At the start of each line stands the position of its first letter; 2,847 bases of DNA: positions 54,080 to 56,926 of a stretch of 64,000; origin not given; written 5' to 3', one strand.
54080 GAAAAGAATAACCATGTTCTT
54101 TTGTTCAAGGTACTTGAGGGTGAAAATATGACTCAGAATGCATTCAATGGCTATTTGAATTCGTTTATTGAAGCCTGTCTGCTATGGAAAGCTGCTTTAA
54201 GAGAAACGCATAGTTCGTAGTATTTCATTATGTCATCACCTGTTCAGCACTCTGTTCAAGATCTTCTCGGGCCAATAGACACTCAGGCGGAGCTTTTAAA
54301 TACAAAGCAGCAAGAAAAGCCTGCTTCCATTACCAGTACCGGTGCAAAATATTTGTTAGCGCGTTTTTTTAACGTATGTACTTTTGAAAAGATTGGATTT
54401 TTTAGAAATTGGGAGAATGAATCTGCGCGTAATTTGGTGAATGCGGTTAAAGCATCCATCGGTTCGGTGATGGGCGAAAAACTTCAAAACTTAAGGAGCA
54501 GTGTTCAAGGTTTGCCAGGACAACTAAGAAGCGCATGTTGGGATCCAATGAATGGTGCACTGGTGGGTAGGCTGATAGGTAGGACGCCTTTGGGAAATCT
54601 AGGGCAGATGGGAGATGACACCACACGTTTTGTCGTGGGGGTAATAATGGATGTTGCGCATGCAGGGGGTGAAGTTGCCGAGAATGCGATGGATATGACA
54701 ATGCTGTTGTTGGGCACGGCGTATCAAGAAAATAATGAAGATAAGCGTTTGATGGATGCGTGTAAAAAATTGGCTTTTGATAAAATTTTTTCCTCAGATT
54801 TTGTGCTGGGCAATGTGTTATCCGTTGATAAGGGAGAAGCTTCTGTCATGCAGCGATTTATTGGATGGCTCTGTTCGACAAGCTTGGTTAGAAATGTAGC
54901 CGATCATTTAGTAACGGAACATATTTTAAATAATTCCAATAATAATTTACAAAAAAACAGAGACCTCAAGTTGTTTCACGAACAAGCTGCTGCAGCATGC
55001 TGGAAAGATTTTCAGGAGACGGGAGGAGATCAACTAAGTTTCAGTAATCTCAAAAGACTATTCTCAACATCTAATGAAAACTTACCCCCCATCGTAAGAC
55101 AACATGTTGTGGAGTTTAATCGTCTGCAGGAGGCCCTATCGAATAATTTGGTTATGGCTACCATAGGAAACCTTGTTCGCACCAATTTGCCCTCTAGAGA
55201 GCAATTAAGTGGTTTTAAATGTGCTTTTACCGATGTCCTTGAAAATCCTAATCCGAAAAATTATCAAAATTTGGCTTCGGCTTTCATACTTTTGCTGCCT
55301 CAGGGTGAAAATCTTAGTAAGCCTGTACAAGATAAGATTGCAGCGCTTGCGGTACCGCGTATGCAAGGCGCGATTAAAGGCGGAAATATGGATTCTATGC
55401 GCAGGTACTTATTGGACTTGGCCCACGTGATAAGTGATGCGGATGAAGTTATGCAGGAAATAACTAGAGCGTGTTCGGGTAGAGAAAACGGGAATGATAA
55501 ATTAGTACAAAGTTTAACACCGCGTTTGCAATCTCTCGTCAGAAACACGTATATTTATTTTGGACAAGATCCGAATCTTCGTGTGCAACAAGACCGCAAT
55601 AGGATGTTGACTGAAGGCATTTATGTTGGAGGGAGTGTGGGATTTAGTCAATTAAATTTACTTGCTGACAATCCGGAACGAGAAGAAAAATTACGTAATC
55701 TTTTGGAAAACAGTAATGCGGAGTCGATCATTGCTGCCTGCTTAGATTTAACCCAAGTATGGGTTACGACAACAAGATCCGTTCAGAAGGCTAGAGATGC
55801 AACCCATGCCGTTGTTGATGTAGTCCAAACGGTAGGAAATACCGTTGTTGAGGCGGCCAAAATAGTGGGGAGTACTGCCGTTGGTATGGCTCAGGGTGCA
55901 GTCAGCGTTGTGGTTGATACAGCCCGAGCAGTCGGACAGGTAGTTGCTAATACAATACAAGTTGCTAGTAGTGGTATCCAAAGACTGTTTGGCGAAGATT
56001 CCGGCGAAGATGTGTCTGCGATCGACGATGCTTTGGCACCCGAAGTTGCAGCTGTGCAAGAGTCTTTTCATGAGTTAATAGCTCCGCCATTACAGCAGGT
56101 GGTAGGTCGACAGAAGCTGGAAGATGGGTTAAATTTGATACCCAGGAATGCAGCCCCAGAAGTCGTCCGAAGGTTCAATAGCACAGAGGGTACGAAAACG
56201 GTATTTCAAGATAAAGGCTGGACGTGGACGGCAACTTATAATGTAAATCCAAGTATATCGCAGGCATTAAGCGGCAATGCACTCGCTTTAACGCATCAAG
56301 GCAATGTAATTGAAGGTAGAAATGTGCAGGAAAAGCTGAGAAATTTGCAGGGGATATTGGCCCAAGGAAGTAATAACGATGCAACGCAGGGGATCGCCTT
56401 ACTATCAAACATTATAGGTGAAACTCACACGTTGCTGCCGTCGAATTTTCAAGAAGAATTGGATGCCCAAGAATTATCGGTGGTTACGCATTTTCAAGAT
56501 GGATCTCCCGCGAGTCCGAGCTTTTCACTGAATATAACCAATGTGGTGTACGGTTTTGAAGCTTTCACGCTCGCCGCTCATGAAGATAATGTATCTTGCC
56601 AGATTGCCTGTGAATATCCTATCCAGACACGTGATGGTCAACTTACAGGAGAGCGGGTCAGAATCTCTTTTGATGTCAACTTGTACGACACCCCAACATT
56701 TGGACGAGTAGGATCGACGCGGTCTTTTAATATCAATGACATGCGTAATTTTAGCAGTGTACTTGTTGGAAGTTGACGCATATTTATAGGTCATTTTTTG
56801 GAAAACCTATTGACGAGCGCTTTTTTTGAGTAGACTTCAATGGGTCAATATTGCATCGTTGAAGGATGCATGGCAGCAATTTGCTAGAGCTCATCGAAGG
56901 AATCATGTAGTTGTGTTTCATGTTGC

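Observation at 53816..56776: CesT-type secretion chaperone followed directly by an 848-aa orphan protein: candidate type III chaperone/effector pair in a verrucomicrobial-type genome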

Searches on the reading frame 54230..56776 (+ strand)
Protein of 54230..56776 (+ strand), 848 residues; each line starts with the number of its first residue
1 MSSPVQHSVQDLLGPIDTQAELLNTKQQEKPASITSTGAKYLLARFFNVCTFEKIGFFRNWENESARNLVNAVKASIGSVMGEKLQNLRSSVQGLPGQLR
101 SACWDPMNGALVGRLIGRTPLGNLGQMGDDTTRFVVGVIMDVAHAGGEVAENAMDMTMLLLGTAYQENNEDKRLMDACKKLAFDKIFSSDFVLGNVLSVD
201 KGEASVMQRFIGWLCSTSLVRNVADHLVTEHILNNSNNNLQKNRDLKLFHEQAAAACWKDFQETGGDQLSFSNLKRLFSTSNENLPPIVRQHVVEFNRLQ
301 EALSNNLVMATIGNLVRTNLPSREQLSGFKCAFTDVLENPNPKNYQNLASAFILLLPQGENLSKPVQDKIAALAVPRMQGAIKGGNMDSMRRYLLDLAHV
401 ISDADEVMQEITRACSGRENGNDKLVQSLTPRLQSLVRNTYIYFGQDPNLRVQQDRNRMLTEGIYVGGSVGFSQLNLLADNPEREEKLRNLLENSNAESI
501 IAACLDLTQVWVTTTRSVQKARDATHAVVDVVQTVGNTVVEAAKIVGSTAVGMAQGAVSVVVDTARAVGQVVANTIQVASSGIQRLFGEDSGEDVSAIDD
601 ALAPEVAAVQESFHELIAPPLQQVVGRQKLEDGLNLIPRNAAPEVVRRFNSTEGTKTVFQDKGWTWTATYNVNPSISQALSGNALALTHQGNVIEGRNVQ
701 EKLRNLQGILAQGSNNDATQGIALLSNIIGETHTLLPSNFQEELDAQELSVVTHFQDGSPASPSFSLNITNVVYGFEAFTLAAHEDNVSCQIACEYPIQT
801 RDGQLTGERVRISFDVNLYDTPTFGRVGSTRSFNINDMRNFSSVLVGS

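Call 3: search_protein_families(library=pfam, proteins=[window:54230-56776:+], max_evalue=1)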
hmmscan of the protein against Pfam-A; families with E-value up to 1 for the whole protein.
window:54230-56776:+ (848 aa): 3 families
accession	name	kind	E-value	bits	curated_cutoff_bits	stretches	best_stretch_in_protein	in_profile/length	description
PF04286.17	DUF445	-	0.00026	21.4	33.8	1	284-577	44-324/368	Protein of unknown function (DUF445)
PF17109.10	Goodbye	-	0.00078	20.3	24.8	1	511-572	40-100/120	fungal STAND N-terminal Goodbye domain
PF02866.23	Ldh_1_C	-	0.0066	16.9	22.6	1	512-576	51-113/174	lactate/malate dehydrogenase, alpha/beta C-terminal domain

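Call 6: find_homologous_proteins(query=window:54230-56776:+, max_evalue=0.001)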
Query window:54230-56776:+ (848 aa): 6 proteins with E <= 0.001 among 8000 candidates.
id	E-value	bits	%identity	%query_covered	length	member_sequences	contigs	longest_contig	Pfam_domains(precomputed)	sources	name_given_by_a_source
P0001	0.0e+0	1889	100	100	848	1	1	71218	-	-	-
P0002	0.0e+0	1289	70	100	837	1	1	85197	-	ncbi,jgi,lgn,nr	ncbi:MAG: hypothetical protein LBF43_04530 [Puniceicoccales bacterium]|jgi:hypothetical protein|nr:h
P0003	0.0e+0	1120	62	100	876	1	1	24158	-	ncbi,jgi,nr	ncbi:MAG: hypothetical protein LBE99_04515 [Puniceicoccales bacterium]|jgi:hypothetical protein|nr:h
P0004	0.0e+0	1097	63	97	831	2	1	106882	-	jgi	jgi:hypothetical protein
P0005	0.0e+0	1034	61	98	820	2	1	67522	-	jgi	jgi:hypothetical protein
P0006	5.8e-195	668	55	73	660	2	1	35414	-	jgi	jgi:hypothetical protein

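Call 8: find_encoding_contigs(protein=P0002, flank=10000, max_places=3)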
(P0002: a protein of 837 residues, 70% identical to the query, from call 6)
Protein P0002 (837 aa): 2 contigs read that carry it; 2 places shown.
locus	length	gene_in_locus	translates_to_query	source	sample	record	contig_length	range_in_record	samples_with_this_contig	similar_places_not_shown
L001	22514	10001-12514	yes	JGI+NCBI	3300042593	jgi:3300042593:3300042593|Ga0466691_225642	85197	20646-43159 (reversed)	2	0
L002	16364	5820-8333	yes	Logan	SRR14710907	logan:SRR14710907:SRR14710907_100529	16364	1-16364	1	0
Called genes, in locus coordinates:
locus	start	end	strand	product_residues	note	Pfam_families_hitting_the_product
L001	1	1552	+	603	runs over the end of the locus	PF14238:DUF4340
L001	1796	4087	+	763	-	PF13116:YhdP (weak)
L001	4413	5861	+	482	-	PF01336:tRNA_anti-codon, PF00152:tRNA-synt_2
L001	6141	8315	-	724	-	PF00072:Response_reg, PF00989:PAS, PF13188:PAS_8 (faint), PF08448:PAS_4 (weak), PF13426:PAS_9, PF00512:HisKA (weak), PF02518:HATPase_c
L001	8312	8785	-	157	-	PF00072:Response_reg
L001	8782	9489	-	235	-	PF02518:HATPase_c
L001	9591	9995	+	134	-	PF05932:CesT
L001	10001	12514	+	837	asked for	-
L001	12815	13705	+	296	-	PF01346:FKBP_N (weak), PF00254:FKBP_C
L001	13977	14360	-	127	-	-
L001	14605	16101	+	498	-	PF00587:tRNA-synt_2b, PF03129:HGTP_anticodon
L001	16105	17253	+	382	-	PF01041:DegT_DnrJ_EryC1, PF01212:Beta_elim_lyase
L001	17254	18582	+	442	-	PF00749:tRNA-synt_1c, PF19269:Anticodon_2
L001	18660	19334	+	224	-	PF03602:Cons_hypoth95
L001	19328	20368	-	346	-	PF00448:SRP54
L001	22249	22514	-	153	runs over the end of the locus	PF05932:CesT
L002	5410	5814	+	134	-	PF05932:CesT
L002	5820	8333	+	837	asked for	-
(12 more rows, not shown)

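Call 9: find_encoding_contigs(protein=P0003, flank=10000, max_places=3)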
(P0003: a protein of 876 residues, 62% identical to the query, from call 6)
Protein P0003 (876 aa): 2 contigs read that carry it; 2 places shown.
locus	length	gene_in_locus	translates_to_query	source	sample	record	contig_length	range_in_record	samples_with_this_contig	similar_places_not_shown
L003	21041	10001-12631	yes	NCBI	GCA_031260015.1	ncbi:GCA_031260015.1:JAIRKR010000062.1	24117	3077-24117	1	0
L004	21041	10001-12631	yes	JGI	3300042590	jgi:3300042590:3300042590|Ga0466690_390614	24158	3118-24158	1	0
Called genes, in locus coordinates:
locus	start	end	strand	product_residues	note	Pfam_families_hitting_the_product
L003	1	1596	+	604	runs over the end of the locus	PF14238:DUF4340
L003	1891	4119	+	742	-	PF13116:YhdP (weak)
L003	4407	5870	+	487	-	PF01336:tRNA_anti-codon, PF00152:tRNA-synt_2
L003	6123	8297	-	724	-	PF00072:Response_reg, PF00989:PAS, PF13188:PAS_8 (faint), PF08448:PAS_4 (weak), PF13426:PAS_9 (weak), PF00512:HisKA (weak), PF02518:HATPase_c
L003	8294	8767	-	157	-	PF00072:Response_reg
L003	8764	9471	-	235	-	PF02518:HATPase_c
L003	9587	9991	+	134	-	PF05932:CesT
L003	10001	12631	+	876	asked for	-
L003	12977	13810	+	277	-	PF01346:FKBP_N (weak), PF00254:FKBP_C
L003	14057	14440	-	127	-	-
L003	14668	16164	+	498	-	PF00587:tRNA-synt_2b, PF03129:HGTP_anticodon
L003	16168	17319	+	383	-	PF00155:Aminotran_1_2 (weak), PF01041:DegT_DnrJ_EryC1, PF01212:Beta_elim_lyase (weak)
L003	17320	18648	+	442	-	PF00749:tRNA-synt_1c, PF19269:Anticodon_2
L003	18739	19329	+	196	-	PF03602:Cons_hypoth95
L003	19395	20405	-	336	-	PF00448:SRP54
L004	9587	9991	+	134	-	PF05932:CesT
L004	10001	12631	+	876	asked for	-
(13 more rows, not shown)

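Call 22: find_encoding_contigs(protein=P0004, flank=10000, max_places=2)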
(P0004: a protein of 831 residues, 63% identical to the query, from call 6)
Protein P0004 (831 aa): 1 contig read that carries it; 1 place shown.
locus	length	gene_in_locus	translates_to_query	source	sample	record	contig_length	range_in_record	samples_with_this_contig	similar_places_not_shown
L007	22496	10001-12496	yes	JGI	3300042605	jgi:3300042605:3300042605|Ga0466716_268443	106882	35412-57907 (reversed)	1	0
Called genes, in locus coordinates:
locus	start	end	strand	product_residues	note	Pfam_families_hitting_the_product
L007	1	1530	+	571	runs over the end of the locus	PF14238:DUF4340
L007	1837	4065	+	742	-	PF13116:YhdP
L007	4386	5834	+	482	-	PF01336:tRNA_anti-codon, PF00152:tRNA-synt_2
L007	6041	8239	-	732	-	PF00072:Response_reg, PF00989:PAS (weak), PF13188:PAS_8 (faint), PF13426:PAS_9 (weak), PF00512:HisKA (weak), PF02518:HATPase_c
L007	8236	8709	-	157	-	PF00072:Response_reg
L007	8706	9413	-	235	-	PF02518:HATPase_c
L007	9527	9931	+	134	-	PF05932:CesT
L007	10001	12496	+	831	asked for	-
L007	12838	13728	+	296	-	PF01346:FKBP_N (weak), PF00254:FKBP_C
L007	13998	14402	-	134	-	-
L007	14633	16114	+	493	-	PF00587:tRNA-synt_2b, PF03129:HGTP_anticodon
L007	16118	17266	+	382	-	PF01041:DegT_DnrJ_EryC1, PF01212:Beta_elim_lyase (weak)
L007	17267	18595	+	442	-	PF00749:tRNA-synt_1c, PF19269:Anticodon_2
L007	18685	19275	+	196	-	PF03602:Cons_hypoth95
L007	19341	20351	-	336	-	PF00448:SRP54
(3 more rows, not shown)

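Call 23: find_encoding_contigs(protein=P0006, flank=10000, max_places=2)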
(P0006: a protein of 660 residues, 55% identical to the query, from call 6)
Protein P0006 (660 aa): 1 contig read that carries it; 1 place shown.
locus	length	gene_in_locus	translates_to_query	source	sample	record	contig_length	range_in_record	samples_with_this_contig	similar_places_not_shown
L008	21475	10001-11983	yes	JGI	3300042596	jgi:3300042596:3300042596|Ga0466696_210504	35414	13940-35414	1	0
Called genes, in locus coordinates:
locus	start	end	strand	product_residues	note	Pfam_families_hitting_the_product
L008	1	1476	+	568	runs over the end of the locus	PF14238:DUF4340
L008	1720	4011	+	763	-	PF13116:YhdP (weak)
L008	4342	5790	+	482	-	PF01336:tRNA_anti-codon, PF00152:tRNA-synt_2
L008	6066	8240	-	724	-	PF00072:Response_reg, PF00989:PAS, PF13188:PAS_8 (faint), PF08448:PAS_4 (faint), PF13426:PAS_9, PF00512:HisKA, PF02518:HATPase_c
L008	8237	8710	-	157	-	PF00072:Response_reg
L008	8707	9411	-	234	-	PF02518:HATPase_c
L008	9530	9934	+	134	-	PF05932:CesT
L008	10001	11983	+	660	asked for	-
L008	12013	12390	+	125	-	-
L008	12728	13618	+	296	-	PF01346:FKBP_N (weak), PF00254:FKBP_C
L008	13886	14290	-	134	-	-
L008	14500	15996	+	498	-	PF00587:tRNA-synt_2b, PF03129:HGTP_anticodon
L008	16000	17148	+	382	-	PF01041:DegT_DnrJ_EryC1, PF01212:Beta_elim_lyase (faint)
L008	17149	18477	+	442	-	PF00749:tRNA-synt_1c, PF19269:Anticodon_2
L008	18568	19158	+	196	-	PF03602:Cons_hypoth95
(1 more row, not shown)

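Call 34: search_solved_structures(query=A1, max_evalue=10)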
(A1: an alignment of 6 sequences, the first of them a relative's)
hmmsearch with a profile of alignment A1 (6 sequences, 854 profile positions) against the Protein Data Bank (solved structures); distinct sequences matched with E-value up to 10: 2.
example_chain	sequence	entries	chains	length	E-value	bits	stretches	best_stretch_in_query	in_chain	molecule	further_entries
6x8n_A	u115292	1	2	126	0.24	12.5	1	385-446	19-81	De novo designed ABLE protein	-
6w2q_A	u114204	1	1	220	6.8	7.7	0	496-552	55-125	Junction 34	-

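Call 48: predict_structure(alignment_id=A1)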
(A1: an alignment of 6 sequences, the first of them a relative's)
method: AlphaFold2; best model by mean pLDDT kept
length: 848 residues; sequences in the alignment: 6
mean_pLDDT: 39.8   pTM: 0.33
mean pLDDT of the five models: 39.8, 39.2, 37.6, 36.9, 34.6
residues with pLDDT >= 90: 0; 70-90: 45; 50-70: 137; < 50: 666
segments of 3 or more residues with pLDDT < 50: 1-320, 446-486, 510-704, 707-739, 753-791, 816-848
pLDDT, mean of each block of 10 residues (from residue 1): 27 25 26 25 25 24 30 30 31 33 30 27 32 38 35 39 34 39 38 33 35 34 34 34 37 41 34 33 38 38 36 39 55 55 72 72 78 69 52 68 77 60 59 63 53 36 29 35 48 61 60 37 31 30 30 29 35 31 28 28 31 31 30 29 26 33 36 25 33 39 47 32 35 41 62 40 36 27 37 56 61 50 30 37 40
secondary structure, 60 per line:
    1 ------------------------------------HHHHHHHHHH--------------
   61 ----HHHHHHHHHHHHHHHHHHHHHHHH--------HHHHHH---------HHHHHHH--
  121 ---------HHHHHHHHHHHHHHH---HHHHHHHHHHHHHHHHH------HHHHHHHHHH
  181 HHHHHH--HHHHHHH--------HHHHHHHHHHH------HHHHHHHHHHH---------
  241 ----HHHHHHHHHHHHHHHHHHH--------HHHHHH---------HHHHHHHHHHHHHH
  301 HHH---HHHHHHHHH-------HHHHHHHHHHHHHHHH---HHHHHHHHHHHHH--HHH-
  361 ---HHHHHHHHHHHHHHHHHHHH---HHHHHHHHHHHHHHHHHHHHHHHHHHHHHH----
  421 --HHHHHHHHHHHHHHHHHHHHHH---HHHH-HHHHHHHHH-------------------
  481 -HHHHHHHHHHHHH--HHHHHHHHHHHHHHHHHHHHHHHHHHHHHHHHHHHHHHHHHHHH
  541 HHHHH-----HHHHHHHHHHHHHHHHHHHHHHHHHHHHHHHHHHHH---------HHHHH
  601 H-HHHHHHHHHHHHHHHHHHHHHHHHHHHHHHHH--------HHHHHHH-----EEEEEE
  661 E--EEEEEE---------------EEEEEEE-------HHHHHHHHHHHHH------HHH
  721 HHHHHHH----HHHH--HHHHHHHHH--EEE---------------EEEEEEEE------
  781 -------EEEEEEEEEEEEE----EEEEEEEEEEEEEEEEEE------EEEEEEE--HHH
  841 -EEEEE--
elements in order (helices of 4 or more, strands of 3 or more residues): H37-46 H65-88 H97-102 H112-118 H130-144 H148-164 H171-186 H189-195 H204-214 H221-231 H245-263 H272-277 H287-303 H307-315 H323-338 H342-354 H364-383 H387-416 H423-444 H448-451 H453-461 H482-494 H497-545 H551-586 H596-601 H603-634 H643-649 E655-661 E664-669 E685-691 H699-711 H718-727 H732-735 H738-746 E749-751 E767-774 E788-800 E805-822 E829-835 E842-846

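Call 50: search_protein_representatives(alignment_id=A1)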
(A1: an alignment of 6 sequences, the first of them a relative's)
Query: 6 sequences, 854 profile positions. Proteins with E-value up to 0.001 (for the whole library): 13; up to 1e-10: 8; up to 1e-30: 3. The best 13 are listed.
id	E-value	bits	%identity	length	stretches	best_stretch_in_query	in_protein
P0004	0.0e+00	1714.5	-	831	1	20-853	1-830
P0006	0.0e+00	1162.0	-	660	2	20-593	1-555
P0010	2.6e-31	124.9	-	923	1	34-448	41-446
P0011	1.0e-25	106.4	-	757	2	39-291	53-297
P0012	2.9e-13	65.2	-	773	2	33-313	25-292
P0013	3.2e-13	65.1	-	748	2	21-320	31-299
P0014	2.7e-12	62.0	-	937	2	27-199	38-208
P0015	2.5e-11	58.8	-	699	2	32-291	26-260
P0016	8.9e-10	53.7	-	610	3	165-277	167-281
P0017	1.5e-08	49.6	-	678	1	17-287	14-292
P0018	2.8e-06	42.1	-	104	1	21-99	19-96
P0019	4.9e-06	41.3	-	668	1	19-309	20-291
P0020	3.5e-05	38.5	-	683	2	19-307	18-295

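Call 54: find_homologous_proteins(query=A3, max_evalue=0.001)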
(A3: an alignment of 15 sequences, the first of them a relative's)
Query A3 (15 sequences) (848 aa, profile of the alignment): 6 proteins with E <= 0.001 among 8000 candidates.
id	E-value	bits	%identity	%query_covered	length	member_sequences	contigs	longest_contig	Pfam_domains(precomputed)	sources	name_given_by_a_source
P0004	2.8e-278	944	63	97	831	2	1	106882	-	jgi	jgi:hypothetical protein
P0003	8.9e-278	942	62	100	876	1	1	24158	-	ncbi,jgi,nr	ncbi:MAG: hypothetical protein LBE99_04515 [Puniceicoccales bacterium]|jgi:hypothetical protein|nr:h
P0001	3.1e-269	914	100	100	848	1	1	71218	-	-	-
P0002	5.5e-269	913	70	100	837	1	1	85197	-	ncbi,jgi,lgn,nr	ncbi:MAG: hypothetical protein LBF43_04530 [Puniceicoccales bacterium]|jgi:hypothetical protein|nr:h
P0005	2.5e-268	911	61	98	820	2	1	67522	-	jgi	jgi:hypothetical protein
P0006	1.3e-150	522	55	73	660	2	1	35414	-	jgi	jgi:hypothetical protein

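Call 55: list_cluster_members(proteins=[P0010, P0011, P0012, P0013, P0014, P0015, P0016, P0017, P0019, P0020])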
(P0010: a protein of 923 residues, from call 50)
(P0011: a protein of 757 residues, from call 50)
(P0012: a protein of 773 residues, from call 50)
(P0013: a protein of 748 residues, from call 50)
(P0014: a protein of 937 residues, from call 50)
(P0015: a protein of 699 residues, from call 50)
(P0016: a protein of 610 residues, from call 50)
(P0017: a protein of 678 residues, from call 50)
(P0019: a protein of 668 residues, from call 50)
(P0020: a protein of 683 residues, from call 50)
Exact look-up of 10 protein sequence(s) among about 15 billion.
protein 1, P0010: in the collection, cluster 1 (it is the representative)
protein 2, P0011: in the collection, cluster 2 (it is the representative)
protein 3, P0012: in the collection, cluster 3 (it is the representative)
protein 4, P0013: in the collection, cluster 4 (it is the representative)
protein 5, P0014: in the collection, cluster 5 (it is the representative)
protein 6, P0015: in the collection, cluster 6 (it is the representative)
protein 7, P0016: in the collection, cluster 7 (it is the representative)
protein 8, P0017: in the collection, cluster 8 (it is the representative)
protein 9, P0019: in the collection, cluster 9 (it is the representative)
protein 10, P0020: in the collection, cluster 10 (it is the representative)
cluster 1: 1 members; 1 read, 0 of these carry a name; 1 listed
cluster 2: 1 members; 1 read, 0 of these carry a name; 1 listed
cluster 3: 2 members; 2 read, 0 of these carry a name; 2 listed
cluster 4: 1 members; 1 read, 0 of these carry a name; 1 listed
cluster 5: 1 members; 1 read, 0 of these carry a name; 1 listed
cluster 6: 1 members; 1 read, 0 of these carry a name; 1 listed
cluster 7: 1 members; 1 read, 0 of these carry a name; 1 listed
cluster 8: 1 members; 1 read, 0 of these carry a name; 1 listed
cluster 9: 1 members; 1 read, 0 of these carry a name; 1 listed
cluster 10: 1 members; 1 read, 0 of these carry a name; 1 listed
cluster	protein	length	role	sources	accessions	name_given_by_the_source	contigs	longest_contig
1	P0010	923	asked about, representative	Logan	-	-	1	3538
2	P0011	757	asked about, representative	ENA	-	-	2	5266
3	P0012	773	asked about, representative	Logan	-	-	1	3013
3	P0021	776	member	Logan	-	-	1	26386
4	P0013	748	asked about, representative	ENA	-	-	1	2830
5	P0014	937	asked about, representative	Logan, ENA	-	-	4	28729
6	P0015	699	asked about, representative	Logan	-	-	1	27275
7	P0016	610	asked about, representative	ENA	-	-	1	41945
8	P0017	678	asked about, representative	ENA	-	-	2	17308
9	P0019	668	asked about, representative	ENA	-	-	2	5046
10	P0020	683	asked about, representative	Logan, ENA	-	-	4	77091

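Call 56: find_encoding_contigs(protein=P0020, flank=10000, max_places=2)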
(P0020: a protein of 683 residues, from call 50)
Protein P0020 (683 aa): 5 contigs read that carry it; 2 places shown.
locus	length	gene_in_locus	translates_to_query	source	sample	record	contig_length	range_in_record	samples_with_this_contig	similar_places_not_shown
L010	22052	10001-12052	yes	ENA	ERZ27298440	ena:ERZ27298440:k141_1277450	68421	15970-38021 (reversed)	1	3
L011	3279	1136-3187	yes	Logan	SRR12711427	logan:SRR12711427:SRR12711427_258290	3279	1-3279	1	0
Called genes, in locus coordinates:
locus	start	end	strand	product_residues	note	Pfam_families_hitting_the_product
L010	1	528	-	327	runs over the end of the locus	PF00294:PfkB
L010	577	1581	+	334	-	PF01551:Peptidase_M23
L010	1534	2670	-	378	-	-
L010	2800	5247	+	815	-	PF04932:Wzy_C, PF07719:TPR_2 (faint)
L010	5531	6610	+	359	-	-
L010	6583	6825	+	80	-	-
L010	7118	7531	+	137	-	-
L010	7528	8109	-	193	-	PF00625:Guanylate_kin, PF13191:AAA_16 (faint), PF13401:AAA_22 (weak)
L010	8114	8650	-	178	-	-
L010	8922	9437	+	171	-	-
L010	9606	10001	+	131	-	PF05932:CesT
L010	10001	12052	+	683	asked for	-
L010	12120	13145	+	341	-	PF00044:Gp_dh_N, PF02800:Gp_dh_C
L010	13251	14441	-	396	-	-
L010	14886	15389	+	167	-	PF00702:Hydrolase (faint), PF08282:Hydrolase_3 (weak)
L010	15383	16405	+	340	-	PF00814:TsaD, PF22521:HypF_C_2 (weak)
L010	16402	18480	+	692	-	PF02875:Mur_ligase_C (weak), PF01565:FAD_binding_4, PF02873:MurB_C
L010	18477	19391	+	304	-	PF01820:Dala_Dala_lig_N, PF07478:Dala_Dala_lig_C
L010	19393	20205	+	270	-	PF08478:POTRA_1 (weak)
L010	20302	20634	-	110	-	-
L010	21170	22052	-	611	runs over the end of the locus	-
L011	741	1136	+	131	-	PF05932:CesT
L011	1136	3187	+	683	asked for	-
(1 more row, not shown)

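Call 57: find_encoding_contigs(protein=P0016, flank=10000, max_places=2)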
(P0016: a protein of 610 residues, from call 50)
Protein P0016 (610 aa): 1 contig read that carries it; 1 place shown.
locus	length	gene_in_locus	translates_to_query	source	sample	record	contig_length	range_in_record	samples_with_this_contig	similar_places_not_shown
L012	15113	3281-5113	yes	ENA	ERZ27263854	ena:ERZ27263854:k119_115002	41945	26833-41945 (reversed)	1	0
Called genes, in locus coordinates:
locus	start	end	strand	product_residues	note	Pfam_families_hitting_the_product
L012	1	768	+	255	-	?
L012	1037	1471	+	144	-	-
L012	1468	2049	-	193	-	PF00625:Guanylate_kin, PF13238:AAA_18 (faint), PF13401:AAA_22 (weak), PF13671:AAA_33 (faint)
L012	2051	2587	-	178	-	-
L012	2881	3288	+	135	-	PF05932:CesT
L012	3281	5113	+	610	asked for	-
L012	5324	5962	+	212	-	-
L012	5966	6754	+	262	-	-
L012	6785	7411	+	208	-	-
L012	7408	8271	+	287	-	PF14580:LRR_9 (faint), PF23952:LRR_EndoS (faint), PF13855:LRR_8 (weak), PF00560:LRR_1 (faint), PF13516:LRR_6 (faint), PF13855:LRR_8, PF12799:LRR_4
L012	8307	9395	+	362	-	PF25270:Khk, PF00294:PfkB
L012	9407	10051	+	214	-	PF02223:Thymidylate_kin, PF13521:AAA_28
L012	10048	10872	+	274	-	PF13177:DNA_pol3_delta2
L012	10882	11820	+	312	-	PF00923:TAL_FSA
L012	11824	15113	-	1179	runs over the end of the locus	-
